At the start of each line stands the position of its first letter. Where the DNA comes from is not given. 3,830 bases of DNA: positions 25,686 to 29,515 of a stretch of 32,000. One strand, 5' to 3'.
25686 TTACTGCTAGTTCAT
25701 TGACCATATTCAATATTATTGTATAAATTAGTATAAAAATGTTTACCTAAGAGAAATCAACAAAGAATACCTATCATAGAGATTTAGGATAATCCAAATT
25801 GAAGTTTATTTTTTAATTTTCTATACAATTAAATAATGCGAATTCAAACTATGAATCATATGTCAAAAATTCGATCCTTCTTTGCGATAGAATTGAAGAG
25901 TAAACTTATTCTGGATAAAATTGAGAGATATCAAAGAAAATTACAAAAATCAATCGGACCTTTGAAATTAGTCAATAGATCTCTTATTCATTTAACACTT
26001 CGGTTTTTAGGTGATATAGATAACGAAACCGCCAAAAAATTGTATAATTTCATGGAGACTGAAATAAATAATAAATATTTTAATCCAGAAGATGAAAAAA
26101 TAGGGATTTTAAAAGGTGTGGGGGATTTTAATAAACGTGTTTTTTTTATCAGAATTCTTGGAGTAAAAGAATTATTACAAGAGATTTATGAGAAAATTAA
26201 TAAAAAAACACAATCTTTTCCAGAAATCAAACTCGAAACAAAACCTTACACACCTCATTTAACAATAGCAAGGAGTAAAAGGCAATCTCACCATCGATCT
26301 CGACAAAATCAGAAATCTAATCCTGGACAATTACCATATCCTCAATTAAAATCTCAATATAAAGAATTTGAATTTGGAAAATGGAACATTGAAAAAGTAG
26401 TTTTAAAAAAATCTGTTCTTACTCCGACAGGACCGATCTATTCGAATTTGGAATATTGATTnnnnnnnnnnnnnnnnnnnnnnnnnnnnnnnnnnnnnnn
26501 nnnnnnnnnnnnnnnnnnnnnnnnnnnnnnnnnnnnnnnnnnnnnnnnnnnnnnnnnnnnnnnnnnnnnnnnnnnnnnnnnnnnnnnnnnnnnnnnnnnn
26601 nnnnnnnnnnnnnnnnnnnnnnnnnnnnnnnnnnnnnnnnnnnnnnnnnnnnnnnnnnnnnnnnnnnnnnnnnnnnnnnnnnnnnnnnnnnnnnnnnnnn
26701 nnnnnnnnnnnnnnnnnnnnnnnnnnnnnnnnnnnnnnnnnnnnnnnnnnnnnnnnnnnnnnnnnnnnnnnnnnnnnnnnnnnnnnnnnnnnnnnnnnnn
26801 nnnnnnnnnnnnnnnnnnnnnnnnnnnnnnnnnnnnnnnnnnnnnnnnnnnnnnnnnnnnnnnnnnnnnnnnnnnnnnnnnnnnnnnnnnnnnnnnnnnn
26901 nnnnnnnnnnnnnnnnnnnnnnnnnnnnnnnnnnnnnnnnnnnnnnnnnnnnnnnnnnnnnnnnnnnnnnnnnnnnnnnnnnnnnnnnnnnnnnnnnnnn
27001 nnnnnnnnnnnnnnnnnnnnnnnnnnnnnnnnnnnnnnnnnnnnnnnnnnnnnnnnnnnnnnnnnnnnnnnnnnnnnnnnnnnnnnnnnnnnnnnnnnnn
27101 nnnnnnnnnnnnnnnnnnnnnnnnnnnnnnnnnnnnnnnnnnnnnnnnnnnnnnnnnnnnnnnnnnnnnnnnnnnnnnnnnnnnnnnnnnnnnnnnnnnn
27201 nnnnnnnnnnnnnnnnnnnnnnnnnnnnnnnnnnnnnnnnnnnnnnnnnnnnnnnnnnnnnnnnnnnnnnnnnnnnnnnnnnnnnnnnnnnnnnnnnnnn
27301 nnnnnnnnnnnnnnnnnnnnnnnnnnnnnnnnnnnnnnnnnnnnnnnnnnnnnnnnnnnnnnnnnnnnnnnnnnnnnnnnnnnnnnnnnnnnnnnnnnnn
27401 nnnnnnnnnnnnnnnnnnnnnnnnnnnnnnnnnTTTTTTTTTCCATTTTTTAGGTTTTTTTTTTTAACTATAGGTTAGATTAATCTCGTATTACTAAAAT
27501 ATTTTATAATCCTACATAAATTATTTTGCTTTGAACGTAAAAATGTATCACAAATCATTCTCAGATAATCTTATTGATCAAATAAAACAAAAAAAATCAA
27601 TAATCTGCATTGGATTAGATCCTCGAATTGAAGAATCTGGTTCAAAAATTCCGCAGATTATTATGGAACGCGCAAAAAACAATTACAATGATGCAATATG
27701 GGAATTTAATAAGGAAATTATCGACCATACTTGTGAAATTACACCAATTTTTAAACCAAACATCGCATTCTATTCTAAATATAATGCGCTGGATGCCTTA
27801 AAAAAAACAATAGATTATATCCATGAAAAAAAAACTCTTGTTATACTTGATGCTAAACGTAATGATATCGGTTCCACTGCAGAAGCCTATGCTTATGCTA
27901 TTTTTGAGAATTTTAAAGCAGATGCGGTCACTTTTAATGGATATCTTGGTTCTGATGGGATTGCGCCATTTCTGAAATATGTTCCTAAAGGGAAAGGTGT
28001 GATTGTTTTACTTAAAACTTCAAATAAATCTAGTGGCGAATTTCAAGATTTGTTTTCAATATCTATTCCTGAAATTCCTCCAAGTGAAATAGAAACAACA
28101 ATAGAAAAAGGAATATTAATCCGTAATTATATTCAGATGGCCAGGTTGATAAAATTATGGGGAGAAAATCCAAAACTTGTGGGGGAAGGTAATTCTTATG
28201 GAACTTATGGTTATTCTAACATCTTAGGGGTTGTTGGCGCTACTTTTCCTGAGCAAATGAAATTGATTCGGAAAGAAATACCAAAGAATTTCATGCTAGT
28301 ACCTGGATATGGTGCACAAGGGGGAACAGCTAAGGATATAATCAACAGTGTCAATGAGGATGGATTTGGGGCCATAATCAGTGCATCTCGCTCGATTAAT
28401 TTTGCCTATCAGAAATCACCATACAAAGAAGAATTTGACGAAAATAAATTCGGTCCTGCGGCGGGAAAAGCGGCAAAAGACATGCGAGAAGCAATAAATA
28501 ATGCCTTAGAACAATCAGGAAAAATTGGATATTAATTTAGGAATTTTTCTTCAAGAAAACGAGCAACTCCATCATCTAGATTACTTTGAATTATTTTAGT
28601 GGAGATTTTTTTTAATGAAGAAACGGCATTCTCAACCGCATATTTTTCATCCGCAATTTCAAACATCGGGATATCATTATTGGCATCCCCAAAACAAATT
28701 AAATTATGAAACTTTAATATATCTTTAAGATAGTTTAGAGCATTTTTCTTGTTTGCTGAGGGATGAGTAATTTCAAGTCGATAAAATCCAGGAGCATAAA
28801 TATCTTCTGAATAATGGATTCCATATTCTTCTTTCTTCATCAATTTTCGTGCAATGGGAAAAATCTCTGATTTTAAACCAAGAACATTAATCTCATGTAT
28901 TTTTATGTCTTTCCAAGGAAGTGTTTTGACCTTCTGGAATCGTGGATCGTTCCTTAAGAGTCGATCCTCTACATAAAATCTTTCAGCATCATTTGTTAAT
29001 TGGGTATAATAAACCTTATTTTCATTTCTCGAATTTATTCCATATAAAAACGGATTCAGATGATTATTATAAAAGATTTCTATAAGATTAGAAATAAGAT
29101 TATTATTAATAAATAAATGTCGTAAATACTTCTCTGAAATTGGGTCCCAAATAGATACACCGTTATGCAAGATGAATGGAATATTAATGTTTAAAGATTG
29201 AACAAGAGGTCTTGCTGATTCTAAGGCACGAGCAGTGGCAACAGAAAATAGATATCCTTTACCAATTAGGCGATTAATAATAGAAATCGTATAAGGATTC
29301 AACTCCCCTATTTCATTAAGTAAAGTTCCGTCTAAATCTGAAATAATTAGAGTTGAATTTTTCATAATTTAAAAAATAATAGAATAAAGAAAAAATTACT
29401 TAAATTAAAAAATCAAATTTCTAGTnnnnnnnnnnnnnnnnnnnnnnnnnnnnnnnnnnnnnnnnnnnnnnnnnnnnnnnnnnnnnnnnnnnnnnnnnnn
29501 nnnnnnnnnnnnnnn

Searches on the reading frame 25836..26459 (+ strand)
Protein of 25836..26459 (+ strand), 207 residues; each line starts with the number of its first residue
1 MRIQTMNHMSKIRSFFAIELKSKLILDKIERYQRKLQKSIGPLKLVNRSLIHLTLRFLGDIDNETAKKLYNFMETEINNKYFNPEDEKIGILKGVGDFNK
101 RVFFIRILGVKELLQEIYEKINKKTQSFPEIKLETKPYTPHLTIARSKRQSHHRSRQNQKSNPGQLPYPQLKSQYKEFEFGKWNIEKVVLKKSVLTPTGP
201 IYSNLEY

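Call 116: search_protein_families(library=pfam, proteins=[window:25836-26459:+], max_evalue=0.00001)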
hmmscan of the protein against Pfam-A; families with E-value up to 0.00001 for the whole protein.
window:25836-26459:+ (207 aa): 3 families
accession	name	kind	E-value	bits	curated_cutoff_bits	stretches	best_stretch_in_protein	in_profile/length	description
PF02834.22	LigT_PEase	-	1.1e-13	51.6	23.3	1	112-202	9-87/87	LigT like Phosphoesterase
PF10469.15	AKAP7_NLS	-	3.5e-12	47.1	24.4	1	15-192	4-189/208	AKAP7 2'5' RNA ligase-like domain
PF13563.12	2_5_RNA_ligase2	-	4.8e-06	27.1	27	1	46-154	21-123/152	2'-5' RNA ligase superfamily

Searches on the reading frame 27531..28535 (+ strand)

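Call 116: search_protein_families(library=pfam, proteins=[window:27531-28535:+], max_evalue=0.00001)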
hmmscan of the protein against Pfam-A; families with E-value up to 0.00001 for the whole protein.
window:27531-28535:+ (334 aa): 1 family
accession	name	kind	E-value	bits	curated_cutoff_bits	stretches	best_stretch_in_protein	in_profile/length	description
PF00215.30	OMPdecase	-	2.1e-22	80.6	27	1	25-173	3-124/221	Orotidine 5'-phosphate decarboxylase / HUMPS family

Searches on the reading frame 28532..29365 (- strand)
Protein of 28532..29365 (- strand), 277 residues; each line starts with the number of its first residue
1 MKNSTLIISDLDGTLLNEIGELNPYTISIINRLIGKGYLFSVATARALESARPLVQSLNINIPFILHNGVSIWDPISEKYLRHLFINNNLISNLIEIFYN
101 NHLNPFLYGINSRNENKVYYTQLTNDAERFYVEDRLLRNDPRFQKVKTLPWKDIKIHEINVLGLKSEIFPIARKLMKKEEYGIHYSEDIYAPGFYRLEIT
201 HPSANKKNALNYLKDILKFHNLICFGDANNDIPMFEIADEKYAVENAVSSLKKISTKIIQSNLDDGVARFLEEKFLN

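Call 116: search_protein_families(library=pfam, proteins=[window:28532-29365:-], max_evalue=0.00001)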
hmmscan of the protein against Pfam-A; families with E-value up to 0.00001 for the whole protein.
window:28532-29365:- (277 aa): 2 families
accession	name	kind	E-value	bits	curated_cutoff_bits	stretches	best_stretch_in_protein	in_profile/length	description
PF08282.18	Hydrolase_3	-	4.5e-46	158.1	20.9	1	7-271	1-255/255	haloacid dehalogenase-like hydrolase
PF05116.19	S6PP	-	5.4e-08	33.1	20.3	0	5-66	3-64/247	Sucrose-6F-phosphate phosphohydrolase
